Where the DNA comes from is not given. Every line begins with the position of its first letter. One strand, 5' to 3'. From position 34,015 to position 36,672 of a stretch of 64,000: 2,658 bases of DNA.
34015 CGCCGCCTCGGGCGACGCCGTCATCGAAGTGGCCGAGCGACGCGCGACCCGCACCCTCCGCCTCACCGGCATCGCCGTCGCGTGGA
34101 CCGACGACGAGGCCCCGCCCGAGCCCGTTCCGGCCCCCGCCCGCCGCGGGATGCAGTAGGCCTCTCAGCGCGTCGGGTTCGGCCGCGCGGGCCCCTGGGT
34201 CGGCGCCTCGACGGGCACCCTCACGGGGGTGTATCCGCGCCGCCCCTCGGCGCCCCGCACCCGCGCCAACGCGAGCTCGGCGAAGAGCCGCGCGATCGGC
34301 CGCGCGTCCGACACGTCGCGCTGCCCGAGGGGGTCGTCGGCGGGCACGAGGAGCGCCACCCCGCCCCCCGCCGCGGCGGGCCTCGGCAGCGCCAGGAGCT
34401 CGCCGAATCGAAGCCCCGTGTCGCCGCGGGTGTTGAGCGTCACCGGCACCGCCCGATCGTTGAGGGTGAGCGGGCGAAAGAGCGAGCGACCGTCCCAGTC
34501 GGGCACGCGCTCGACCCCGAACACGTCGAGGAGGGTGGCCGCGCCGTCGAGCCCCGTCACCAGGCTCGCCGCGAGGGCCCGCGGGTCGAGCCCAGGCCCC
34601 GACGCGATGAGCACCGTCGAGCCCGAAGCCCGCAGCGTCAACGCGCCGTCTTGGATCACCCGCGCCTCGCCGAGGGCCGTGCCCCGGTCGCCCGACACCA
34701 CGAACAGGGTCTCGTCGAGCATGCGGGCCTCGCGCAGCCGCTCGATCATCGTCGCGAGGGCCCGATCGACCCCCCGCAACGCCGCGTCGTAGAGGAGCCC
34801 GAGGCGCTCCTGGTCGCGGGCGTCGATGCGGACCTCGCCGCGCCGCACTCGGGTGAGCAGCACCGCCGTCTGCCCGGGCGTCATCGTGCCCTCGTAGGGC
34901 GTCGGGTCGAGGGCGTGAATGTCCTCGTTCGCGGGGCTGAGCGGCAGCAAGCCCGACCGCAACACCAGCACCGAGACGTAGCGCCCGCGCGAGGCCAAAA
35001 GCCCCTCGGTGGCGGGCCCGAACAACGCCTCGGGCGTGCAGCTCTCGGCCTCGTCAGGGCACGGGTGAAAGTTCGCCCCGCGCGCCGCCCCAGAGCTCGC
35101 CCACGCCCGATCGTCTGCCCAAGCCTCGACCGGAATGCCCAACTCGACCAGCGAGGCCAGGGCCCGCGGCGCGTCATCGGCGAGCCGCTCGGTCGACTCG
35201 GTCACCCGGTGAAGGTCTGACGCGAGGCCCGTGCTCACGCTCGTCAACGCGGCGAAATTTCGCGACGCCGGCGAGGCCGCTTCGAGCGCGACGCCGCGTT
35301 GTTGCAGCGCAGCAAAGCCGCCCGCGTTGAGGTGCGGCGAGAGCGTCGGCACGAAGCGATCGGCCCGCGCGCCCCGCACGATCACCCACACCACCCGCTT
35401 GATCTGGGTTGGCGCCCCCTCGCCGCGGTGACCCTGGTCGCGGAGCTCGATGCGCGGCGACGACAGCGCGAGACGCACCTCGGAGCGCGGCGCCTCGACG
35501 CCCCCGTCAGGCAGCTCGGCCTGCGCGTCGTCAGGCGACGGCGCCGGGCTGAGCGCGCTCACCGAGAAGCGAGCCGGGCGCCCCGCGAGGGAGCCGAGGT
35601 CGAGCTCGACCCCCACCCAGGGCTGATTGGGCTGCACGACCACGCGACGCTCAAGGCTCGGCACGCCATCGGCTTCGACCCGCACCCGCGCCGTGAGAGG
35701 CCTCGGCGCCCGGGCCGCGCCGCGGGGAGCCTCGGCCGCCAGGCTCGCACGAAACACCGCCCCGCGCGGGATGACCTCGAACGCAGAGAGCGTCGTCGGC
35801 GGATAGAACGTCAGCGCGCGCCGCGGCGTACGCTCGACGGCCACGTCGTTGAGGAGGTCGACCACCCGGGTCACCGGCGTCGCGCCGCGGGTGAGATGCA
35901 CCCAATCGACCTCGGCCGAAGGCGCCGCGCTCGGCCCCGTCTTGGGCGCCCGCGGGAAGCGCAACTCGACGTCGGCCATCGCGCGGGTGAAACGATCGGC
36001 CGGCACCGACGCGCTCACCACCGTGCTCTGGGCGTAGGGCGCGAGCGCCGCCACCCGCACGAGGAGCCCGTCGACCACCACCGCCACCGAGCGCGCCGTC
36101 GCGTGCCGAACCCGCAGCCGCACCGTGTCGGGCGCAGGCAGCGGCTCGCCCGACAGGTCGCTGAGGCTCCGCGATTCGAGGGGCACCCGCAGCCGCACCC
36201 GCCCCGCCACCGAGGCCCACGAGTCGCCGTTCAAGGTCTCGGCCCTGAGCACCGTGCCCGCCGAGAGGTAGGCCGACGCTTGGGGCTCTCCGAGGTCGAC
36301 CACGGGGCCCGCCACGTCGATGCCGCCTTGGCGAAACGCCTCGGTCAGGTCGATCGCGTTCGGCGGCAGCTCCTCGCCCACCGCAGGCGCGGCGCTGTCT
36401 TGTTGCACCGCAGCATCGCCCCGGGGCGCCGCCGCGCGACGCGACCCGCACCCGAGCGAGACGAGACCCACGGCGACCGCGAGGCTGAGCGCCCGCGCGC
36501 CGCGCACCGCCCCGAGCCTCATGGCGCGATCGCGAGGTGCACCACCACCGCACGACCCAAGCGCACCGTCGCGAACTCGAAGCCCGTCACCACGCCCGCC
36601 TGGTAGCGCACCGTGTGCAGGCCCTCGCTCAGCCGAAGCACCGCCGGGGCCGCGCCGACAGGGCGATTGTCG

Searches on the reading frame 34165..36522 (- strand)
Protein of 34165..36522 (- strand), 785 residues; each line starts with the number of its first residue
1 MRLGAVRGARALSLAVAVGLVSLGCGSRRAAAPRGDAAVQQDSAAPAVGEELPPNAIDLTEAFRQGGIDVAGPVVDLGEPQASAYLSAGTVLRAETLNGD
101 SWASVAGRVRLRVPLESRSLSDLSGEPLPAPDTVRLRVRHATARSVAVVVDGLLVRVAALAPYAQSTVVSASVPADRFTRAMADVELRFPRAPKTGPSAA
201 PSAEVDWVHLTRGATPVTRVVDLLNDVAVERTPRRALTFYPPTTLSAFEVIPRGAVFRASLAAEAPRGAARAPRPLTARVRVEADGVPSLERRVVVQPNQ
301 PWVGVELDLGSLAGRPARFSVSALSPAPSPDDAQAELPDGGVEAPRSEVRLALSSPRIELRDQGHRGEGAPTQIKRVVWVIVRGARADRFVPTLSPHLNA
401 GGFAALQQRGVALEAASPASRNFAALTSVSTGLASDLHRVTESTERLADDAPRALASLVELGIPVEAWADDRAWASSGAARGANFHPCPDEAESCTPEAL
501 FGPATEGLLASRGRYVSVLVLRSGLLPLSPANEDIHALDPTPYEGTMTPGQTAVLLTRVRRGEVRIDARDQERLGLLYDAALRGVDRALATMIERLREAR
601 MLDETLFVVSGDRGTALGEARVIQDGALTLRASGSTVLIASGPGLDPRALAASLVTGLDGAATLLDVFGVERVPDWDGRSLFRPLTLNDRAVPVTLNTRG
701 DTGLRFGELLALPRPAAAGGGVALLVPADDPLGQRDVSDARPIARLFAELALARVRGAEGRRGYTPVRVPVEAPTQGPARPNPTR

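Call 9: search_protein_families(library=pfam, proteins=[window:34165-36522:-], max_evalue=0.001)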
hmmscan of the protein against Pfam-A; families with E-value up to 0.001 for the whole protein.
window:34165-36522:- (785 aa): 1 family
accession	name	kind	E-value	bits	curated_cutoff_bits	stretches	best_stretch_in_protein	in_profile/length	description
PF00884.28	Sulfatase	-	5.3e-06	26.4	25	1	577-670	205-301/301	Sulfatase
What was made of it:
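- A 785-aa protein with a weak Sulfatase match lies at 34165-36522 (call 9).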
